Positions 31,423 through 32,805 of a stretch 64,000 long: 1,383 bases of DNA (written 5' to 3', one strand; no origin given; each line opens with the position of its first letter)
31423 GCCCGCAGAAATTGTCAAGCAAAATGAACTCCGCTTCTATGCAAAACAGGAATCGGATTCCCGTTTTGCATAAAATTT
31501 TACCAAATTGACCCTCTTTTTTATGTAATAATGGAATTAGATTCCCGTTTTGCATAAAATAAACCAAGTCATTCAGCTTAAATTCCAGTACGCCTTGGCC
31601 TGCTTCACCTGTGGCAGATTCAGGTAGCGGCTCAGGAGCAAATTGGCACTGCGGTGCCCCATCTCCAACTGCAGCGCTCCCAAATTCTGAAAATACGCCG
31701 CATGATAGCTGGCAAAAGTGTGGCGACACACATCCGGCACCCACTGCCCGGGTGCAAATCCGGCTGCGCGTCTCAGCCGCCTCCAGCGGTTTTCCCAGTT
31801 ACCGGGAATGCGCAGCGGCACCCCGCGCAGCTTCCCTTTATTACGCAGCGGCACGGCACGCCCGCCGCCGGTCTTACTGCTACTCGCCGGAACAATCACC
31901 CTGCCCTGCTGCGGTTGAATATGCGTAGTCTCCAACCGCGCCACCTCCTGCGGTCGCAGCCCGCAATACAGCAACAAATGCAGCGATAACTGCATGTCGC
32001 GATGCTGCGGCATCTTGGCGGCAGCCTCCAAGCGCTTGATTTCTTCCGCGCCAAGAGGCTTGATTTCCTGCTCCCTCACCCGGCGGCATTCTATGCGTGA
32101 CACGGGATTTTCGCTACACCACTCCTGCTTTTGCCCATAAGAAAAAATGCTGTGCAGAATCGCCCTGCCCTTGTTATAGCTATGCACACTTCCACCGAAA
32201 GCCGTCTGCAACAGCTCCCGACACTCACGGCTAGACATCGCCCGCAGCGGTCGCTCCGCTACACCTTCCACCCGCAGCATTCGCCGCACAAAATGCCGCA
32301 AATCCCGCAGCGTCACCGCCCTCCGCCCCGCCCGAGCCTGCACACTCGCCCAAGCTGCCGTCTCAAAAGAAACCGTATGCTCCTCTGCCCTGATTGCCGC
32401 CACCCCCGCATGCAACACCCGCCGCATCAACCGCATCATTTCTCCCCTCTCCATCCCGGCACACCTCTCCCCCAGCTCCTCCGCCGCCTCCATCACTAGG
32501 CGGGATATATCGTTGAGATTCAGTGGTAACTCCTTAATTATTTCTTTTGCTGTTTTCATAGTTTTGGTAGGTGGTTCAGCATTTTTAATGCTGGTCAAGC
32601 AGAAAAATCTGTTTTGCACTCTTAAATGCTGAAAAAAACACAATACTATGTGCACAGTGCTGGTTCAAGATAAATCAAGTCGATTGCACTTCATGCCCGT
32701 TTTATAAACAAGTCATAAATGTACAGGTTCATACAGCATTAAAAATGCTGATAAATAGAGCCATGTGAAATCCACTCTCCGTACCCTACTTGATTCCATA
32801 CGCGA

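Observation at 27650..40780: Integrase-centred lower-GC island inserted between a core membrane-protein gene and groEL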

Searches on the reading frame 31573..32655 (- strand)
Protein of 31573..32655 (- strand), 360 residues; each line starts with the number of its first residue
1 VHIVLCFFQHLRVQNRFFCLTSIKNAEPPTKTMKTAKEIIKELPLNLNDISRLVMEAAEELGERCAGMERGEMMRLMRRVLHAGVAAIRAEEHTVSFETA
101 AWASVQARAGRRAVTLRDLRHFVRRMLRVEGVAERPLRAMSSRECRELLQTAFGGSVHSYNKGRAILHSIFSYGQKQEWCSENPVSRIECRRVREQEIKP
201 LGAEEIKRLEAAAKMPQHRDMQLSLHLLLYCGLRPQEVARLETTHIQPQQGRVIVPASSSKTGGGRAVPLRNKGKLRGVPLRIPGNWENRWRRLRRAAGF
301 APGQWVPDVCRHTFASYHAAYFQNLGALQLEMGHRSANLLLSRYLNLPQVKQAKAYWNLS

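Call 4: search_protein_families(library=pfam, proteins=[window:31573-32655:-], max_evalue=0.01)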
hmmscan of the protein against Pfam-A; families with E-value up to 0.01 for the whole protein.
window:31573-32655:- (360 aa): 1 family
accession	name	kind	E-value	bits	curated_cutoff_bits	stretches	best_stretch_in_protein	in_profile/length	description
PF00589.27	Phage_integrase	-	1.2e-11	45.2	27.1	1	202-272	4-73/172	Phage integrase family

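Call 8: search_protein_families(library=ncbifam, proteins=[window:31573-32655:-], max_evalue=0.01)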
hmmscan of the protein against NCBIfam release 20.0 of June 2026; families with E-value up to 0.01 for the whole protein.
window:31573-32655:- (360 aa): 4 families
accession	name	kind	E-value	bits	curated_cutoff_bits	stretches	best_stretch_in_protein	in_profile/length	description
TIGR02224.1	recomb_XerC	equivalog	2.1e-10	40.5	335.15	1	117-270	23-176/295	tyrosine recombinase XerC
NF001399.0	PRK00283.1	subfamily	7.3e-09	35.3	279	1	117-272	32-184/300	tyrosine recombinase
NF040815.2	recomb_XerA_Arch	equivalog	1.8e-08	34.3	220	1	115-259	16-152/263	site-specific tyrosine recombinase/integron integrase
TIGR02225.1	recomb_XerD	equivalog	2.9e-07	30.1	329.6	1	117-272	23-174/290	site-specific tyrosine recombinase XerD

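Call 21: find_encoding_contigs(protein=window:31573-32559:-, flank=10000, max_places=10)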
Protein window:31573-32559:- (328 aa): no gene with exactly this product is on record in the collection.

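Call 22: find_homologous_proteins(query=window:31573-32559:-, max_evalue=0.00001)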
Query window:31573-32559:- (328 aa): 960 proteins with E <= 0.00001 among 8000 candidates; the best 120 are listed.
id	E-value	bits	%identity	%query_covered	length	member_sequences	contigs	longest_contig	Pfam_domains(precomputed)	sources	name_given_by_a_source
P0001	1.5e-210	716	98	100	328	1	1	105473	PF00589.28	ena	-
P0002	3.1e-206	702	95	100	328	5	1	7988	PF00589.28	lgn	-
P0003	2.3e-205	699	95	100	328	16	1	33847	PF00589.28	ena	-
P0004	7.7e-205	697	95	100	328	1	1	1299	PF00589.28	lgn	-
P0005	9.2e-194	661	90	100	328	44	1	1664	PF00589.28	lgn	-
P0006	5.1e-182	622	86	97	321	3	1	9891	PF00589.28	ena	-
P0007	1.9e-172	591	81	100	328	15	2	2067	PF00589.28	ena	-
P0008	6.1e-163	560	75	100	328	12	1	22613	PF00589.28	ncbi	-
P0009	7.3e-160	549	74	99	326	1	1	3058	PF00589.28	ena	-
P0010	4.6e-158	544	74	99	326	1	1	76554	PF00589.28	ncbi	-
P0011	7.6e-158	543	75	99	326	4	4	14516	PF00589.28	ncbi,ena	-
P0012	1.1e-157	542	74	100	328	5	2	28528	PF00589.28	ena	-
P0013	4.7e-157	540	74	99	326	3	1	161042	PF00589.28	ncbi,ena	-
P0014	9.7e-157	539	73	99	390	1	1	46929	PF00589.28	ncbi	-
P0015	1.4e-156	539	74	100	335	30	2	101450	PF00589.28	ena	-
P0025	1.6e-153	529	73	99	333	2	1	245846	PF00589.28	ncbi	-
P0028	2.2e-153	528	73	99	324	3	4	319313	PF00589.28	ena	-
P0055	8.4e-144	497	69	99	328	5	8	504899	PF00589.28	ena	-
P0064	5.4e-141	487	67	99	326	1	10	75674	PF00589.28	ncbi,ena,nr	ncbi:MAG: tyrosine-type recombinase/integrase [Akkermansia sp.]|nr:tyrosine-type recombinase/integra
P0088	1.7e-129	450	64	99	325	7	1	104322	PF00589.28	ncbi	-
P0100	2.3e-124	433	60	99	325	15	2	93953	PF00589.28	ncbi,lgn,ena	-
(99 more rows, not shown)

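Call 23: find_encoding_contigs(protein=P0001, flank=10000, max_places=3)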
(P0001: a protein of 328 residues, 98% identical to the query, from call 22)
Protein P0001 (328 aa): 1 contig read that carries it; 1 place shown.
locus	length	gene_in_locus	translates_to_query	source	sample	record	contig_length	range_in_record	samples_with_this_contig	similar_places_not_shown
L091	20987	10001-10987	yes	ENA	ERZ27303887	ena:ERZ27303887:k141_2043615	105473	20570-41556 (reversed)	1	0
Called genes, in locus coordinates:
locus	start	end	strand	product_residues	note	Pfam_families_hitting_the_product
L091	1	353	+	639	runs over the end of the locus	PF00012:HSP70, PF06723:MreB_Mbl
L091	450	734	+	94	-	PF00166:Cpn10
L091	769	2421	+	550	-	PF00118:Cpn60_TCP1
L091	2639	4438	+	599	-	PF02463:SMC_N, PF13175:AAA_15, PF13304:AAA_21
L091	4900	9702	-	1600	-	PF13156:Mrr_cat_2, PF00270:DEAD, PF04851:ResIII, PF00271:Helicase_C (weak), PF22240:ISP_coupler, PF02384:N6_Mtase (weak), PF07669:Eco57I (weak), PF18135:Type_ISP_C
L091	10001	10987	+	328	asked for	PF00589:Phage_integrase (weak)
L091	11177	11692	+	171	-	-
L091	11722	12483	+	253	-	-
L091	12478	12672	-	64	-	-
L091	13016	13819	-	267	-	-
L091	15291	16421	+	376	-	-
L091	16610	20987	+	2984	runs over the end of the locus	PF02415:Chlam_PMP (faint), PF12951:PATR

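Call 24: find_encoding_contigs(protein=P0003, flank=10000, max_places=4)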
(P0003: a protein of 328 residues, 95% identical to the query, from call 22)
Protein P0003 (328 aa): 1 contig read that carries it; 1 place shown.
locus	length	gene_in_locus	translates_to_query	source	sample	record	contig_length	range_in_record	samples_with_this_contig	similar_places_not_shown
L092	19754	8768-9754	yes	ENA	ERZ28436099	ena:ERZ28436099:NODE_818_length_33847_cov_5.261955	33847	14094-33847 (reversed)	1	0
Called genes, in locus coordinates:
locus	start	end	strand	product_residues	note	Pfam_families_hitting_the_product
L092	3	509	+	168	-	?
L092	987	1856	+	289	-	-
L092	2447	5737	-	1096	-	PF04313:HSDR_N, PF04851:ResIII, PF18766:SWI2_SNF2, PF22679:T1R_D3-like, PF11867:T1RH-like_C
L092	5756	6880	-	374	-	PF01420:Methylase_S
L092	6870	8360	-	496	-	PF12161:HsdM_N, PF02384:N6_Mtase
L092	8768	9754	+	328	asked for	PF00589:Phage_integrase (weak)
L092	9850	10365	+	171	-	-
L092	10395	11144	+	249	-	-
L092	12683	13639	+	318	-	PF00923:TAL_FSA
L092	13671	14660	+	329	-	PF01073:3Beta_HSD, PF01370:Epimerase, PF02719:Polysacc_synt_2, PF04321:RmlD_sub_bind, PF05368:NmrA, PF07993:NAD_binding_4 (faint), PF13460:NAD_binding_10 (weak), PF16363:GDP_Man_Dehyd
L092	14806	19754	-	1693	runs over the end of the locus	PF12951:PATR (weak), PF03797:Autotransporter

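Call 28: find_encoding_contigs(protein=P0028, flank=10000, max_places=3)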
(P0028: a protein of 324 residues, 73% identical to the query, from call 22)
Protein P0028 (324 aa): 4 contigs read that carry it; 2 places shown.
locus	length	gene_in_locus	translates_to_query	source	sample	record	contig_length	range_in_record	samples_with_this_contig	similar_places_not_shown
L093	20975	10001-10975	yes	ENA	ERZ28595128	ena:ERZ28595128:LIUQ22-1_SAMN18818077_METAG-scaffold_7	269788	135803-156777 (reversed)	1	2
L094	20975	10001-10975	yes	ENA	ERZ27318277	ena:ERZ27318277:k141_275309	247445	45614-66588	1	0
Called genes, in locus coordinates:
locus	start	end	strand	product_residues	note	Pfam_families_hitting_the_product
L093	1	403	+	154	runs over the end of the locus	PF01424:R3H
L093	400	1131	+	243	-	-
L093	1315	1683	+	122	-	PF01050:MannoseP_isomer, PF07883:Cupin_2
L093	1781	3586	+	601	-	PF00009:GTP_EFTU, PF22042:EF-G_D2 (weak), PF03144:GTP_EFTU_D2, PF00679:EFG_C, PF06421:LepA_C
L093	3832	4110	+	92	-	-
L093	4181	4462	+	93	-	-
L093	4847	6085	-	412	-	-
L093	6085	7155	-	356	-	-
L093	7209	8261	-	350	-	-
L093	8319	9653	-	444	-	-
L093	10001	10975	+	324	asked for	PF00589:Phage_integrase (faint)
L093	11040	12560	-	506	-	PF00587:tRNA-synt_2b, PF03129:HGTP_anticodon, PF09180:ProRS-C_1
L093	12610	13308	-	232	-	PF02163:Peptidase_M50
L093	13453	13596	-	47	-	-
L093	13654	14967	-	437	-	PF01408:GFO_IDH_MocA, PF02894:GFO_IDH_MocA_C, PF22725:GFO_IDH_MocA_C3 (weak)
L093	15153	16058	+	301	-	PF01148:CTP_transf_1, PF01864:CarS-like (weak)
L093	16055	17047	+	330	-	PF00781:DAGK_cat, PF19279:YegS_C (weak)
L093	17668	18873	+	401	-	-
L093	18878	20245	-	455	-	PF01078:Mg_chelatase (faint), PF05496:RuvB_N, PF00004:AAA, PF07728:AAA_5, PF13173:AAA_14 (weak), PF16193:AAA_assoc_2, PF12002:MgsA_C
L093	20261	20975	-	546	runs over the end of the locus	-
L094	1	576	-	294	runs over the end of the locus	PF06888:Put_Phosphatase (weak)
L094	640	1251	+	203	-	-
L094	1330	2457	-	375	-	PF00667:FAD_binding_1, PF00175:NAD_binding_1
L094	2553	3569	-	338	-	PF08392:FAE1_CUT1_RppA (faint), PF00108:Thiolase_N, PF08545:ACP_syn_III, PF08541:ACP_syn_III_C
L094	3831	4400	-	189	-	PF13905:Thioredoxin_8 (weak)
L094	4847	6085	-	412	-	-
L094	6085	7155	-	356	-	-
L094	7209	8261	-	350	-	-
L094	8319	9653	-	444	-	-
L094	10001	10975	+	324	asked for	PF00589:Phage_integrase (faint)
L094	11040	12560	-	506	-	PF00587:tRNA-synt_2b, PF03129:HGTP_anticodon, PF09180:ProRS-C_1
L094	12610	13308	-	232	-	PF02163:Peptidase_M50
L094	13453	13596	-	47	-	-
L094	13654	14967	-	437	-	PF01408:GFO_IDH_MocA, PF02894:GFO_IDH_MocA_C, PF22725:GFO_IDH_MocA_C3 (weak)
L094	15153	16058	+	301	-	PF01148:CTP_transf_1, PF01864:CarS-like (weak)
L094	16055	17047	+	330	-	PF00781:DAGK_cat, PF19279:YegS_C (weak)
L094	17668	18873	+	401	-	-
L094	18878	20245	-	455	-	PF01078:Mg_chelatase (faint), PF05496:RuvB_N, PF00004:AAA, PF07728:AAA_5, PF13173:AAA_14 (weak), PF16193:AAA_assoc_2, PF12002:MgsA_C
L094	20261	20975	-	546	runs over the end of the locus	-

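Call 29: find_encoding_contigs(protein=P0064, flank=10000, max_places=4)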
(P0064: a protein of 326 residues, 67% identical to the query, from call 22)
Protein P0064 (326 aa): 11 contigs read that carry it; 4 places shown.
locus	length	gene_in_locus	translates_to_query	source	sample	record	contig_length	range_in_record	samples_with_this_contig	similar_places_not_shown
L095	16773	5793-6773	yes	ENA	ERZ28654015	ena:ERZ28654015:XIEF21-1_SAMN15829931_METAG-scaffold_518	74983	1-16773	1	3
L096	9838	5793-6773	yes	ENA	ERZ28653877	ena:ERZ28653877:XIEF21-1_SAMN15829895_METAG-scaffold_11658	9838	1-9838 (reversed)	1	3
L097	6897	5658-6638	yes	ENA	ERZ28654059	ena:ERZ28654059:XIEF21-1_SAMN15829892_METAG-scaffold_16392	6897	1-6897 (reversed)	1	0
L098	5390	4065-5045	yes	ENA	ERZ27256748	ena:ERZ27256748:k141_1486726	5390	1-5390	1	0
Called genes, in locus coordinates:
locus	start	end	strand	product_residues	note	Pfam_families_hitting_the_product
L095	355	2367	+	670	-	PF13859:BNR_3, PF13088:BNR_2, PF15902:Sortilin-Vps10 (faint), PF24316:Tli3 (faint), PF02012:BNR (faint)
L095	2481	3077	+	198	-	PF00881:Nitroreductase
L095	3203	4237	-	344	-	-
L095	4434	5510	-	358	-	-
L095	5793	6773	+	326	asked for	PF00589:Phage_integrase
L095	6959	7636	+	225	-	PF13635:DUF4143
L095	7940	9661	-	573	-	-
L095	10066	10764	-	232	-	-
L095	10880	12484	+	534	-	PF02463:SMC_N (faint), PF13555:AAA_29 (faint), PF00005:ABC_tran, PF01926:MMR_HSR1 (faint), PF03193:RsgA_GTPase (faint), PF13304:AAA_21 (faint), PF12848:ABC_tran_Xtn, PF00005:ABC_tran, +4 more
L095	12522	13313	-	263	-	PF09028:Mac-1 (faint)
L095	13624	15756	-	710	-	PF17191:RecG_wedge, PF00270:DEAD, PF04851:ResIII, PF00271:Helicase_C, PF19833:RecG_dom3_C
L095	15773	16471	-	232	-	PF01510:Amidase_2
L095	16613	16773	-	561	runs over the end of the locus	PF02502:LacAB_rpiB, PF00464:SHMT, PF00155:Aminotran_1_2, PF01212:Beta_elim_lyase (weak)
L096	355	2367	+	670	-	PF13859:BNR_3, PF13088:BNR_2, PF15902:Sortilin-Vps10 (faint), PF24316:Tli3 (faint), PF02012:BNR (faint)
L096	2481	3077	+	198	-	PF00881:Nitroreductase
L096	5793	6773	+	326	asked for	PF00589:Phage_integrase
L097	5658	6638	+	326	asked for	PF00589:Phage_integrase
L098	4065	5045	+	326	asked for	PF00589:Phage_integrase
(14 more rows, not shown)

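Call 30: find_encoding_contigs(protein=P0100, flank=10000, max_places=3)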
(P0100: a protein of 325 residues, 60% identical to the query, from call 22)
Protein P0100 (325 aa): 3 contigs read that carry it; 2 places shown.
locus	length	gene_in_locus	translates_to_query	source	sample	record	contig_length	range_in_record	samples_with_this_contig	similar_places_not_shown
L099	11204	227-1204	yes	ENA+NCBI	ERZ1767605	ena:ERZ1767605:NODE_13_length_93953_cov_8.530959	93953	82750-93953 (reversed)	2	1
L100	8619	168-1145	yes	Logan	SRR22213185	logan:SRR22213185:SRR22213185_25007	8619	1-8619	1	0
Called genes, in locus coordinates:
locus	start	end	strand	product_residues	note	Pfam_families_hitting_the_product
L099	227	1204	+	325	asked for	PF00589:Phage_integrase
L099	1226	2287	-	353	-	PF03372:Exo_endo_phos, PF19580:Exo_endo_phos_3 (weak)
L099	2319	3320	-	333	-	PF00490:ALAD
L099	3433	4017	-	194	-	-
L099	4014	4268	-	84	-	-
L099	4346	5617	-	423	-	-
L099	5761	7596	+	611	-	PF00916:Sulfate_transp, PF01740:STAS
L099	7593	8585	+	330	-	PF00730:HhH-GPD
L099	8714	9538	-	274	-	-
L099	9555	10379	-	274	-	PF09976:TPR_21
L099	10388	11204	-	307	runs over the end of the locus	PF02219:MTHFR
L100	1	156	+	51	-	?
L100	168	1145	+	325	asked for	PF00589:Phage_integrase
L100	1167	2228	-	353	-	PF03372:Exo_endo_phos, PF19580:Exo_endo_phos_3 (weak)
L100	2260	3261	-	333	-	PF00490:ALAD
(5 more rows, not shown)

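Call 33: find_related_loci(query=window:31573-32559:-, collection=metagenome_contigs, flank=10000)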
Query window:31573-32559:- (328 aa) in metagenome_contigs; peptide patterns used: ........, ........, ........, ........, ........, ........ (x = any residue, [..] = any of these).
47 stretches matched a pattern; 1 encode a relative of the query (tblastn E <= 1e-3); 1 distinct loci.
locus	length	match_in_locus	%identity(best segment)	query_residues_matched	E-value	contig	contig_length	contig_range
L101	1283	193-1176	95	1-328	0e+0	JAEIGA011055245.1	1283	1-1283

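Call 34: search_protein_families(library=padloc, proteins=[window:31573-32559:-], max_evalue=0.01)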
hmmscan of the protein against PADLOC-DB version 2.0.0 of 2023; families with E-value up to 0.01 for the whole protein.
window:31573-32559:- (328 aa): 0 families

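Call 35: search_protein_families(library=phrogs, proteins=[window:31573-32559:-], max_evalue=0.01)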
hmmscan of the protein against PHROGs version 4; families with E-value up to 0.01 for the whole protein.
window:31573-32559:- (328 aa): 2 families
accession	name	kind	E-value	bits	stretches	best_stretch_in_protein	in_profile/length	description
phrog_1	-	integration and excision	5.6e-25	89.6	1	64-320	165-440/611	integrase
phrog_216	-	integration and excision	3.4e-14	53.6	1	130-240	17-129/301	integrase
